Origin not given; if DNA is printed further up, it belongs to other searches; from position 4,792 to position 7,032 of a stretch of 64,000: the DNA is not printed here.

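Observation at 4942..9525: Tandemly duplicated two-gene cassette: exported TasA-like/FGE-like protein divergently paired with an XRE repressor, inserted between parA and spoVG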

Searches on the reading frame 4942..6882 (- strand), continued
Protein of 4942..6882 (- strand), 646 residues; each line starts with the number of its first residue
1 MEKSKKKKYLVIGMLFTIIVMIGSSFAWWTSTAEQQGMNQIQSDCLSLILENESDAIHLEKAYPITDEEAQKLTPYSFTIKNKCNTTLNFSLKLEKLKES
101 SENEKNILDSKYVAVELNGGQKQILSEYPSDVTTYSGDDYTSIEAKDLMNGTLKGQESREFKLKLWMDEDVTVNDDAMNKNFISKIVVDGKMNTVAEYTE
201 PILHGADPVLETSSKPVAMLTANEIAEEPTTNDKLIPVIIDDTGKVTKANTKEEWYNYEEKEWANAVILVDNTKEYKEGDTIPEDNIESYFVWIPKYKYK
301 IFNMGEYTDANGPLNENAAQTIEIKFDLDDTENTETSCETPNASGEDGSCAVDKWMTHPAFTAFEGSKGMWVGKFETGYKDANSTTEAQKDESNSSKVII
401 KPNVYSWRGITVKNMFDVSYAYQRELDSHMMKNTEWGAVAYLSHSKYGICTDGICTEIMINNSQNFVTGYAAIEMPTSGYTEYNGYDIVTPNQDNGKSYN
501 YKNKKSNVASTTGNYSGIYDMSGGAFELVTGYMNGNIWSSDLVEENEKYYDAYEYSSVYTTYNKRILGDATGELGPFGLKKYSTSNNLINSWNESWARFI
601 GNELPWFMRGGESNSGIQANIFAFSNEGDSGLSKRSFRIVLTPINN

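Call 85: search_solved_structures(query=A2, max_evalue=10, show_alignments=3)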
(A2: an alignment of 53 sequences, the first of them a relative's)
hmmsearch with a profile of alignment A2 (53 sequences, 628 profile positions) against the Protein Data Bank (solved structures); distinct sequences matched with E-value up to 10: 2.
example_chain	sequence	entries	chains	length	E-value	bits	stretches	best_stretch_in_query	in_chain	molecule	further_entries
5vf4_A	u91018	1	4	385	0.67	11.5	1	398-502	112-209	Uncharacterized protein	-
5hha_A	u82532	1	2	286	1.9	10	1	463-512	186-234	PvdO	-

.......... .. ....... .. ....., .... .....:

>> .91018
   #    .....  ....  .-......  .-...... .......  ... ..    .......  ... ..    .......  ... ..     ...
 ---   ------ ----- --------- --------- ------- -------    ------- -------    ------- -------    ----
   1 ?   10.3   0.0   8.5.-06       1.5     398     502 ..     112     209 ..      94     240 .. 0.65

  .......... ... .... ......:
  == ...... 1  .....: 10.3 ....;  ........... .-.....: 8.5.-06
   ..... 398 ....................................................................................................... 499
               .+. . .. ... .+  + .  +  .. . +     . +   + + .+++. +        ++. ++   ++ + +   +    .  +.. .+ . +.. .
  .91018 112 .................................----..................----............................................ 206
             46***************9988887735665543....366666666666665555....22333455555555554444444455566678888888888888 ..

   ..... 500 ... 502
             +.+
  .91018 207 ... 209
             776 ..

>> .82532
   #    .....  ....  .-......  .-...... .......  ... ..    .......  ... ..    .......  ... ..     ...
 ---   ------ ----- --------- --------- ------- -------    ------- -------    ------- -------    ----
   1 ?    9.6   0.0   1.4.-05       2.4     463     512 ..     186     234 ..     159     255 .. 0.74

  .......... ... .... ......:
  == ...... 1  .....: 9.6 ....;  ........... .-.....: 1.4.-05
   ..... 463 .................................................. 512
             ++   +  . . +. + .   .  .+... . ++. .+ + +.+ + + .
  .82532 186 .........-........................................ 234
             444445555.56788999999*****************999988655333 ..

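Call 89: find_related_loci(query=A2, collection=viral_contigs, flank=3000)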
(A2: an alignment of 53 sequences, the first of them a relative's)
Query A2 (646 aa) in viral_contigs; peptide patterns used: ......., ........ (x = any residue, [..] = any of these).
38 stretches matched a pattern, but none encodes a relative of the query by tblastn (E <= 1e-3).
